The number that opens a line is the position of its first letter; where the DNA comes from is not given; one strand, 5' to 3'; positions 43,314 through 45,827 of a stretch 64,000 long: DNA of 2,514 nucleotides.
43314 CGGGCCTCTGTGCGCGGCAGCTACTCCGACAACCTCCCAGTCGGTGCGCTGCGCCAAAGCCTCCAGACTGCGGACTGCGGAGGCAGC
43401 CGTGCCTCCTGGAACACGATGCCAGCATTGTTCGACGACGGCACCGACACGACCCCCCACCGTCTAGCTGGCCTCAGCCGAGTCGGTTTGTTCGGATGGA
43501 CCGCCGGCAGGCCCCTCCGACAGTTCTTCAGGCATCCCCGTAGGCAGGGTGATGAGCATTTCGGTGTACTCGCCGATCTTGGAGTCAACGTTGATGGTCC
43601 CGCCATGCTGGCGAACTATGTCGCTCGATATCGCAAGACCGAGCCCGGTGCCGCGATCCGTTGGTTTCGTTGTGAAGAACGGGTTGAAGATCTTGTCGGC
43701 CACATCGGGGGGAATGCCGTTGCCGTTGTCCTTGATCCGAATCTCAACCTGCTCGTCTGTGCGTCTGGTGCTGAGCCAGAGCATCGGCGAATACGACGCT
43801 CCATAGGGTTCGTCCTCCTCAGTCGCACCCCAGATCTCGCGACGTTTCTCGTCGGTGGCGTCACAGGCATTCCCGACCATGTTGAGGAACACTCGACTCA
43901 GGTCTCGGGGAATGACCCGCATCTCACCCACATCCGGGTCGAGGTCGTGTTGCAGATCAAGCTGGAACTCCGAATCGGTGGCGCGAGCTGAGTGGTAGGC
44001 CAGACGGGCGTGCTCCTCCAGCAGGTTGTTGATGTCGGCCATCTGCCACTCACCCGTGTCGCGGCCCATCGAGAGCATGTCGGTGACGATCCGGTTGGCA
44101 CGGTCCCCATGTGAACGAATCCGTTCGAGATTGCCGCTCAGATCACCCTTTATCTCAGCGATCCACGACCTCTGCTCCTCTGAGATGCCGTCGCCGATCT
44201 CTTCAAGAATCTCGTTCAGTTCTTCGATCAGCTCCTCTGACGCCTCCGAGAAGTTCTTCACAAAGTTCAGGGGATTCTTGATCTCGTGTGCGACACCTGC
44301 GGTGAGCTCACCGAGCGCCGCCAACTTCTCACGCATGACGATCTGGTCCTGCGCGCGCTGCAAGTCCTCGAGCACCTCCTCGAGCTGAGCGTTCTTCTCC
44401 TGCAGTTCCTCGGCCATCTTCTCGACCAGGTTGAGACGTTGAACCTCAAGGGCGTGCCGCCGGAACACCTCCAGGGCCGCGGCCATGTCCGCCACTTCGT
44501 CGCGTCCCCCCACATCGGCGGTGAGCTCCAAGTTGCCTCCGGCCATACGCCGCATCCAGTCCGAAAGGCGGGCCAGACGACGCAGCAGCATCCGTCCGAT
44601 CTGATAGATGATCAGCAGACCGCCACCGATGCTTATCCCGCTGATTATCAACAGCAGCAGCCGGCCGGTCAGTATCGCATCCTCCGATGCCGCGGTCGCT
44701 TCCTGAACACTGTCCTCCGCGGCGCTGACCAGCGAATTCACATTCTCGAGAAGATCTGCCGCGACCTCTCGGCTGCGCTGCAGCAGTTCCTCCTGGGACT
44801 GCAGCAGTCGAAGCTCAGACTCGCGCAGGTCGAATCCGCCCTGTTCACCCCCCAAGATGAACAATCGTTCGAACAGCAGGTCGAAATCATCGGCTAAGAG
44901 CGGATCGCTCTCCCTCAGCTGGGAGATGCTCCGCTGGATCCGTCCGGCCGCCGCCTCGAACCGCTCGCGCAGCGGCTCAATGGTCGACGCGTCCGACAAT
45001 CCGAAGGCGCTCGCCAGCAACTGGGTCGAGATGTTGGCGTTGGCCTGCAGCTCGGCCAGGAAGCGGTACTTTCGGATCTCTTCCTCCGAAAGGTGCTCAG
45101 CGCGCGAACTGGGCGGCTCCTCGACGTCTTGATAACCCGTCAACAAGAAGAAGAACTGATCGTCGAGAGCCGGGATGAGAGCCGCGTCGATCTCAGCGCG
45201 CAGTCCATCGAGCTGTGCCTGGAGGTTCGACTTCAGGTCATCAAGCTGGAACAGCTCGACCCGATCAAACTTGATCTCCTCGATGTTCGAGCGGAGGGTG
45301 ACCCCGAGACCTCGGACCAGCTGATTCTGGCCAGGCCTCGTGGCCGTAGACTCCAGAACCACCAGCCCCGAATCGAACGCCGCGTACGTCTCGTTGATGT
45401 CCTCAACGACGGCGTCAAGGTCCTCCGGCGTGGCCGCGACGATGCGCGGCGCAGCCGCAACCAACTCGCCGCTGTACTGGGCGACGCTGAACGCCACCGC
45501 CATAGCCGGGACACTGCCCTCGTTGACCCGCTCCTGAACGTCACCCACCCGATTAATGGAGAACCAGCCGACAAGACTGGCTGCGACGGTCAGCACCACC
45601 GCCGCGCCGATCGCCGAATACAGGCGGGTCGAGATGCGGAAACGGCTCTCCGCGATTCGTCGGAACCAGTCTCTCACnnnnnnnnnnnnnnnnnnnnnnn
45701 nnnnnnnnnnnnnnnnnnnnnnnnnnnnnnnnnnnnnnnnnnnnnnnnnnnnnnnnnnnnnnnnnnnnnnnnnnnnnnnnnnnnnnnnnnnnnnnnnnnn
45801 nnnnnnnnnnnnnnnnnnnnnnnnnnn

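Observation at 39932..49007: SBP + HAMP histidine kinase translationally coupled to three GT4 glycosyltransferases, behind a sigma-less partner-switching cassette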

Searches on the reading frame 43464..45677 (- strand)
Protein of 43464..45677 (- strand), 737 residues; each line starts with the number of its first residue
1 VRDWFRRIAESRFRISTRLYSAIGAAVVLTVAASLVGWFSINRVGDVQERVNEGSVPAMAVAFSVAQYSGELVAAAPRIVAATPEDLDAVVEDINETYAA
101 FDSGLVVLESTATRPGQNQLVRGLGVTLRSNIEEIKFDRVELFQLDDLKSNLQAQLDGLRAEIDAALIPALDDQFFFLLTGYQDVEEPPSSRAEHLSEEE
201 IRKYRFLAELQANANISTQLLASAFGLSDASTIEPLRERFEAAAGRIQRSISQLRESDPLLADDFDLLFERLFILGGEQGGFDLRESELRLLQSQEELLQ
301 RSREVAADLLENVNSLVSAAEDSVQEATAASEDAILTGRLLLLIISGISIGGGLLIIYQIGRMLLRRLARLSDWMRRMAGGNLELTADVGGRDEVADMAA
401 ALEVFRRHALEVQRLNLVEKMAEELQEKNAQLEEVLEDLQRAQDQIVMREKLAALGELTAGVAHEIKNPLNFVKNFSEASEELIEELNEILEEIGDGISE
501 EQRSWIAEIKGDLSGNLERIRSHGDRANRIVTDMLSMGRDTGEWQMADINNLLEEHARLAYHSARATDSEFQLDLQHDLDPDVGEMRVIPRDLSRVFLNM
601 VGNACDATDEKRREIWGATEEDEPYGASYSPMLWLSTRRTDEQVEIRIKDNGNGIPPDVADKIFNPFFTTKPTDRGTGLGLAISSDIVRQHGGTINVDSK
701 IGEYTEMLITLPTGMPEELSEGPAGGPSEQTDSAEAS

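Call 4: search_protein_families(library=pfam, proteins=[window:43464-45677:-], max_evalue=0.01)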
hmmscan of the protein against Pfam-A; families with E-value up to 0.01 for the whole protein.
window:43464-45677:- (737 aa): 10 families
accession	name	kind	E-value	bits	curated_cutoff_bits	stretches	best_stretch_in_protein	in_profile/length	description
PF02518.31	HATPase_c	-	4.8e-22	78.9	26.4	1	590-713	3-109/111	Histidine kinase-, DNA gyrase B-, and HSP90-like ATPase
PF00672.30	HAMP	-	6.4e-10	39.6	25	1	360-407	2-49/53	HAMP domain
PF00512.31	HisKA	-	1.4e-08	35.1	26.9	1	455-496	2-45/66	His Kinase A (phospho-acceptor) domain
PF12729.13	4HB_MCP_1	-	8.7e-05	22.6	27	1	13-115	2-105/181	Four helix bundle sensory module for signal transduction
PF04108.17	ATG17_like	-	0.00017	21.7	43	1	144-503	66-282/355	Autophagy protein ATG17-like domain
PF25792.1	BREX_BrxC_helical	-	0.00067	20.4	27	1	403-494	11-98/123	BREX ATP-binding protein BrxC alpha helical domain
PF02203.21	TarH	-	0.00099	19.5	25.2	1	11-104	3-100/177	Tar ligand binding domain homologue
PF14501.12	HATPase_c_5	-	0.0044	17.3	22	0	630-707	27-98/102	GHKL domain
PF13404.12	HTH_AsnC-type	-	0.0048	17.1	27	0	207-232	9-34/42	AsnC-type helix-turn-helix domain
PF25623.1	T4_CASP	-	0.006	16.6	27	1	403-465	109-173/247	T4-phage like capsid assembly scaffolding protein family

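Call 9: find_homologous_proteins(query=window:43464-45677:-, max_evalue=1e-10)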
Query window:43464-45677:- (737 aa): 4625 proteins with E <= 1e-10 among 8000 candidates; the best 120 are listed.
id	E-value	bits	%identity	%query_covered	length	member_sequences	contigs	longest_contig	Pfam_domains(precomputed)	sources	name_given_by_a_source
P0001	0.0e+0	1590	100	100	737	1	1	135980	PF00672.31,PF02518.32,PF00512.32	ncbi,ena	-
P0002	0.0e+0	1455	92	100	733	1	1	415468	PF00672.31,PF02518.32,PF00512.32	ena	-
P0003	0.0e+0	1453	92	100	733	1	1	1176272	PF00672.31,PF02518.32,PF00512.32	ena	-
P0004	0.0e+0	1442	91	100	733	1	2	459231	PF00672.31,PF02518.32,PF00512.32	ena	-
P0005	0.0e+0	1441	91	100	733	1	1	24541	PF00672.31,PF02518.32,PF00512.32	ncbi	-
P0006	0.0e+0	1429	90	100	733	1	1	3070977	PF00672.31,PF02518.32,PF00512.32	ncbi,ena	-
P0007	0.0e+0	1429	90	100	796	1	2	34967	PF00672.31,PF02518.32,PF00512.32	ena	-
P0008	0.0e+0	1426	90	100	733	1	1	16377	PF00672.31,PF02518.32,PF00512.32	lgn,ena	-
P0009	0.0e+0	1425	90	100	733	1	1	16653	PF00672.31,PF02518.32,PF00512.32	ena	-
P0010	0.0e+0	1425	89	100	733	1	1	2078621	PF00672.31,PF02518.32,PF00512.32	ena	-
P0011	0.0e+0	1405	88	100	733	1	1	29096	PF00672.31,PF02518.32,PF00512.32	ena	-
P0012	0.0e+0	1383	87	100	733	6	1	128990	PF00672.31,PF02518.32,PF00512.32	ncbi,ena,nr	ncbi:MAG: ATP-binding protein [Acidimicrobiaceae bacterium]|nr:ATP-binding protein [Acidimicrobiacea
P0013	0.0e+0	1378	87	100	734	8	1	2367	PF00672.31,PF25792.2,PF02518.32,PF04108.18,PF00512.32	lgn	-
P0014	0.0e+0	1376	87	100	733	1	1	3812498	PF00672.31,PF02518.32,PF00512.32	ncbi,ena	-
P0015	0.0e+0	1375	88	97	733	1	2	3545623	PF00672.31,PF02518.32,PF00512.32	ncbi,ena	-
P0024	0.0e+0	1174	74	100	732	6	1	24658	PF00672.31,PF02518.32,PF00512.32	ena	-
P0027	0.0e+0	1041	67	97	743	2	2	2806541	PF00672.31,PF02518.32,PF00512.32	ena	-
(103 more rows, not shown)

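Call 12: find_related_loci(query=A1, collection=genome_contigs, flank=10000)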
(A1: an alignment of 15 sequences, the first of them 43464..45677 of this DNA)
Query A1 (737 aa) in genome_contigs; peptide patterns used: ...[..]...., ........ (x = any residue, [..] = any of these).
600 stretches matched a pattern (row limit reached: there are more); 582 encode a relative of the query (tblastn E <= 1e-3); the best 80 are kept; 80 distinct loci.
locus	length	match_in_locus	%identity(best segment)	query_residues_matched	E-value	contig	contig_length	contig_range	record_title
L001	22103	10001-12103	59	5-712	0e+0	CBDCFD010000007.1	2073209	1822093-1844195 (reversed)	MAG: Dehalococcoidia bacterium isolate 00984b42-5fdc-41aa-b48b-cfc3a05d4d85 genome assembly, contig: contig_7, whole gen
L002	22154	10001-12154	56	1-716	0e+0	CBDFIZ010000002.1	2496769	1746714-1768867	MAG: Dehalococcoidia bacterium isolate bbcfa8fe-e5b4-4dc8-882b-9555aaa6a448 genome assembly, contig: contig_2, whole gen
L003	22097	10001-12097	58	14-721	0e+0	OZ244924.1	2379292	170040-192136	MAG: Dehalococcoidia bacterium isolate e5f2f67f-80f5-4dea-8d85-3d806a77b3c6 genome assembly, chromosome: 1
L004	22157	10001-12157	59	10-726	0e+0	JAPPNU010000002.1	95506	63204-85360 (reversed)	MAG: Gemmatimonadota bacterium isolate RHO3_bin_7 NODE_554_length_95506_cov_40.790133, whole genome shotgun sequence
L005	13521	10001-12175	55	1-732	0e+0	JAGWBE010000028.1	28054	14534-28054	MAG: Dehalococcoidia bacterium isolate 277c_25 scaffold_5810, whole genome shotgun sequence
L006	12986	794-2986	56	15-716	0e+0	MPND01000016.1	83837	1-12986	MAG: SAR202 cluster bacterium bin90 NODE_490_length_83837_cov_8.45455_ID_979, whole genome shotgun sequence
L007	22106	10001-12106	55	14-720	0e+0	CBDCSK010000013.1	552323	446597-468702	MAG: Candidatus Aldehydirespirator sp. isolate 158ad01d-a0e1-4362-9a4e-647a92b6262f genome assembly, contig: contig_13,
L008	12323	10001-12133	54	7-716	0e+0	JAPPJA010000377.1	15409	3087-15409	MAG: Chloroflexota bacterium isolate RHO2_bin_36 NODE_4736_length_15409_cov_5.128305, whole genome shotgun sequence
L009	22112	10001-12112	57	15-712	0e+0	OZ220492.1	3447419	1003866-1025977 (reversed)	MAG: Caldilineaceae bacterium isolate e886e3b1-96bd-41d4-96ed-8e2f365de7fb genome assembly, chromosome: 1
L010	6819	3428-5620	53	3-724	0e+0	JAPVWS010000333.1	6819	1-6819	MAG: Candidatus Versatilivorator vitaminiformans isolate m_rhlh7 Seq333, whole genome shotgun sequence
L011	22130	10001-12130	56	15-716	0e+0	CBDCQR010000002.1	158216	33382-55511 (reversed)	MAG: Alphaproteobacteria bacterium isolate 0c7eebbd-8401-49bd-bf8d-b91b5e99145f genome assembly, contig: contig_2, whole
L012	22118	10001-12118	54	2-713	0e+0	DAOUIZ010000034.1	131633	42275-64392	MAG TPA_asm: Dehalococcoidia bacterium isolate S32_232 k113_1386079, whole genome shotgun sequence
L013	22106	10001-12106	53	6-712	0e+0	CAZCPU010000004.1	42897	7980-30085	MAG TPA_asm: uncultured Dehalococcoidia bacterium isolate SRP109090_co1_153 genome assembly, contig: NODE_1109_length_42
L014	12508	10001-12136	53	3-717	0e+0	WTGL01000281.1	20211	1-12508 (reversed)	MAG: Acidobacteria bacterium isolate CO36388bin_1 NODE_688_length_20211_cov_74.197857, whole genome shotgun sequence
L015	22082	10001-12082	55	15-712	0e+0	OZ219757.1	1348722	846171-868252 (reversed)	MAG: Acidimicrobiia bacterium isolate 0395d7e3-236e-4384-95e3-6864e4764bd2 genome assembly, chromosome: 1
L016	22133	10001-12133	53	4-717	0e+0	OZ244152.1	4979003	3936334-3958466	MAG: Candidatus Multivorans sp. isolate afea6ae8-3198-4470-b6a0-f74c278aea2c genome assembly, chromosome: 1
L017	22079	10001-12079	51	12-713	0e+0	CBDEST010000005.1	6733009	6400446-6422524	MAG: Bryobacterales bacterium isolate 43e8cf1b-7c08-4a57-bc5e-d388cc7a59f2 genome assembly, contig: contig_5, whole geno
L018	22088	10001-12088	49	14-712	0e+0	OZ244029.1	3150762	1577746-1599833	MAG: Acidimicrobiales bacterium isolate 3c0e4d9b-b625-46d2-b0a6-8909d0d11ce2 genome assembly, chromosome: 1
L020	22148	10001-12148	42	5-724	5e-174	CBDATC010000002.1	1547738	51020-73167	MAG: Paracoccaceae bacterium isolate 9d800af5-1cd6-4679-ad01-569fae033c11 genome assembly, contig: contig_2, whole genom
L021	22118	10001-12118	42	6-712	4e-160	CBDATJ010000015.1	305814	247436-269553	MAG: Pseudomonadales bacterium isolate 25c9cc60-12b1-4ce5-975a-5005f8ad74d6 genome assembly, contig: contig_15, whole ge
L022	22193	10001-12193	59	1-735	0e+0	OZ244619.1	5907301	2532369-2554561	MAG: Candidatus Latescibacterota bacterium isolate 42df25b2-3f2b-47dc-af7c-4916403e88f0 genome assembly, chromosome: 1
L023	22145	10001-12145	42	14-732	2e-154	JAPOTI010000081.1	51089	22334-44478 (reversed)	MAG: Rhodobacteraceae bacterium isolate CAR3_bin_1 NODE_224_length_51089_cov_30.4415, whole genome shotgun sequence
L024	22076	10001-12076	36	12-697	6e-133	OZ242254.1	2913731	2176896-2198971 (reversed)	MAG: Bacteriovoracaceae bacterium isolate 68e2f424-43b8-4e30-b918-de1351dbd561 genome assembly, chromosome: 1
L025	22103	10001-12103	38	5-712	3e-127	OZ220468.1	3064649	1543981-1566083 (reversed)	MAG: Longimicrobiales bacterium isolate ddfa3c06-a013-4680-9539-8883dc2ec397 genome assembly, chromosome: 1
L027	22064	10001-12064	40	12-711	5e-128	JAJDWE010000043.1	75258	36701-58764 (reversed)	MAG: Gemmatimonadetes bacterium isolate jk18x22bins.97 k141_338338, whole genome shotgun sequence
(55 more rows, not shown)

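Call 17: find_encoding_contigs(protein=P0014, flank=10000, max_places=2)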
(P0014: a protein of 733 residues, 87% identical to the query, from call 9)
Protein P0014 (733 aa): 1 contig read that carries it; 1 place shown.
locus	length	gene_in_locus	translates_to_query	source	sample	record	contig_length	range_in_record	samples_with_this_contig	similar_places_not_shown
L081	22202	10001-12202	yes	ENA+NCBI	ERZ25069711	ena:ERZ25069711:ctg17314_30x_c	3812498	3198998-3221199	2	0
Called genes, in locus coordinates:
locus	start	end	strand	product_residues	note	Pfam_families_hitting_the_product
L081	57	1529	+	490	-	PF03816:LytR_cpsA_psr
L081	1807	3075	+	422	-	PF03721:UDPG_MGDP_dh_N, PF00984:UDPG_MGDP_dh, PF03720:UDPG_MGDP_dh_C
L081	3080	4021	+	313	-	PF01073:3Beta_HSD, PF01370:Epimerase, PF04321:RmlD_sub_bind (weak), PF07993:NAD_binding_4 (faint), PF16363:GDP_Man_Dehyd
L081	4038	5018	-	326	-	PF01370:Epimerase, PF04321:RmlD_sub_bind, PF16363:GDP_Man_Dehyd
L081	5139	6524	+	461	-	PF00909:Ammonium_transp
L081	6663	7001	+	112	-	PF01740:STAS, PF13466:STAS_2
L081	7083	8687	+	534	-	PF00072:Response_reg, PF07228:SpoIIE, PF13581:HATPase_c_2, PF02518:HATPase_c (weak)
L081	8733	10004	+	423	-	PF13458:Peripla_BP_6, PF13433:Peripla_BP_5, PF01094:ANF_receptor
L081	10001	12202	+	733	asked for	PF00672:HAMP, PF00512:HisKA, PF02518:HATPase_c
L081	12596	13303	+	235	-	PF00534:Glycos_transf_1, PF13692:Glyco_trans_1_4, PF13524:Glyco_trans_1_2 (weak)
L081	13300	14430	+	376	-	PF13439:Glyco_transf_4, PF00534:Glycos_transf_1, PF13692:Glyco_trans_1_4, PF20706:GT4-conflict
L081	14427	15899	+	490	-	PF13439:Glyco_transf_4, PF13579:Glyco_trans_4_4, PF00534:Glycos_transf_1, PF13692:Glyco_trans_1_4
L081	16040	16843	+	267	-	-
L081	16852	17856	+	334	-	PF00483:NTP_transferase, PF12804:NTP_transf_3, PF24894:Hexapep_GlmU (weak), PF25084:LbH_EIF2B (weak), PF25087:GMPPB_C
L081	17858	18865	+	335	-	PF01073:3Beta_HSD, PF01370:Epimerase, PF02719:Polysacc_synt_2, PF04321:RmlD_sub_bind, PF08659:KR (weak), PF16363:GDP_Man_Dehyd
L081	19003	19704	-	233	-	PF01996:F420_ligase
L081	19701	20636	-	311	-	PF01933:CofD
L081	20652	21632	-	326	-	PF01370:Epimerase, PF04321:RmlD_sub_bind (weak), PF16363:GDP_Man_Dehyd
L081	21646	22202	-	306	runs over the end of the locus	PF01370:Epimerase, PF04321:RmlD_sub_bind, PF07993:NAD_binding_4 (faint), PF13460:NAD_binding_10 (faint), PF01073:3Beta_HSD, PF02719:Polysacc_synt_2 (weak), PF16363:GDP_Man_Dehyd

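Call 18: find_encoding_contigs(protein=P0027, flank=10000, max_places=2)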
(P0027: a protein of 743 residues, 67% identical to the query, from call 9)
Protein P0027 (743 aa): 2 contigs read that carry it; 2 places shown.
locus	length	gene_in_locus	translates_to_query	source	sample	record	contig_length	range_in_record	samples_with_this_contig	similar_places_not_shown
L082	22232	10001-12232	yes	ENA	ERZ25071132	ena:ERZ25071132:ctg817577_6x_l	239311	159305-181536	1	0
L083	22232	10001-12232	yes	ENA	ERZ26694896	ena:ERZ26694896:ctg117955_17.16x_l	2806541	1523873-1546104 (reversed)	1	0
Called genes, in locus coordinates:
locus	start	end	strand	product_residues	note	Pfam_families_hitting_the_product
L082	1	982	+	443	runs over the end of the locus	PF01266:DAO, PF07992:Pyr_redox_2 (faint)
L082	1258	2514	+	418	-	PF09995:MPAB_Lcp_cat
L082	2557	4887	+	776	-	PF03176:MMPL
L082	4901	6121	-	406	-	PF00067:p450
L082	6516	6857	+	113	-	PF01740:STAS, PF13466:STAS_2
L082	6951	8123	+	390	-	PF00072:Response_reg, PF07228:SpoIIE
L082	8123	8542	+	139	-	PF13581:HATPase_c_2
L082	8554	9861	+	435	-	PF13433:Peripla_BP_5, PF13458:Peripla_BP_6, PF01094:ANF_receptor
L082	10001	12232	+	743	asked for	PF00672:HAMP, PF00512:HisKA (weak), PF02518:HATPase_c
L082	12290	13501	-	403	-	PF01266:DAO, PF01946:Thi4 (weak), PF13450:NAD_binding_8 (weak)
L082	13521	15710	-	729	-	PF20656:MS_N, PF20658:MSG_insertion, PF01274:MS_TIM-barrel, PF20659:MS_C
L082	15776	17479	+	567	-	PF00999:Na_H_Exchanger, PF00571:CBS (weak)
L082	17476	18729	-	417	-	PF01494:FAD_binding_3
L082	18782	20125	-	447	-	PF00743:FMO-like, PF07992:Pyr_redox_2, PF13434:Lys_Orn_oxgnase (faint), PF13454:NAD_binding_9 (faint), PF13738:Pyr_redox_3, PF00743:FMO-like (weak)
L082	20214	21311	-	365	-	PF00266:Aminotran_5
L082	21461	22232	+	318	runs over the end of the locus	PF03328:HpcH_HpaI, PF15617:C-C_Bond_Lyase (faint), PF22484:DUF6986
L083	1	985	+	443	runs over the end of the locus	PF01266:DAO, PF07992:Pyr_redox_2 (faint)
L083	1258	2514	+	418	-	PF09995:MPAB_Lcp_cat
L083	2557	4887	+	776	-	PF03176:MMPL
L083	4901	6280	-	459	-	PF00067:p450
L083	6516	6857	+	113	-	PF01740:STAS, PF13466:STAS_2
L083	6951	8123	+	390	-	PF00072:Response_reg, PF07228:SpoIIE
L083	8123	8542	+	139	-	PF13581:HATPase_c_2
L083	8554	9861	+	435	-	PF13433:Peripla_BP_5, PF13458:Peripla_BP_6, PF01094:ANF_receptor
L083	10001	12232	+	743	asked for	PF00672:HAMP, PF00512:HisKA (weak), PF02518:HATPase_c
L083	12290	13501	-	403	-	PF01266:DAO, PF01946:Thi4 (weak), PF13450:NAD_binding_8 (weak)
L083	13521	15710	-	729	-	PF20656:MS_N, PF20658:MSG_insertion, PF01274:MS_TIM-barrel, PF20659:MS_C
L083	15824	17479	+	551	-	PF00999:Na_H_Exchanger, PF00571:CBS (weak)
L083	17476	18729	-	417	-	PF01494:FAD_binding_3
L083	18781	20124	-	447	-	PF00743:FMO-like, PF07992:Pyr_redox_2, PF13434:Lys_Orn_oxgnase (faint), PF13454:NAD_binding_9 (faint), PF13738:Pyr_redox_3, PF00743:FMO-like (weak)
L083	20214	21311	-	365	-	PF00266:Aminotran_5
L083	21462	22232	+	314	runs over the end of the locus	PF03328:HpcH_HpaI, PF15617:C-C_Bond_Lyase (faint), PF22484:DUF6986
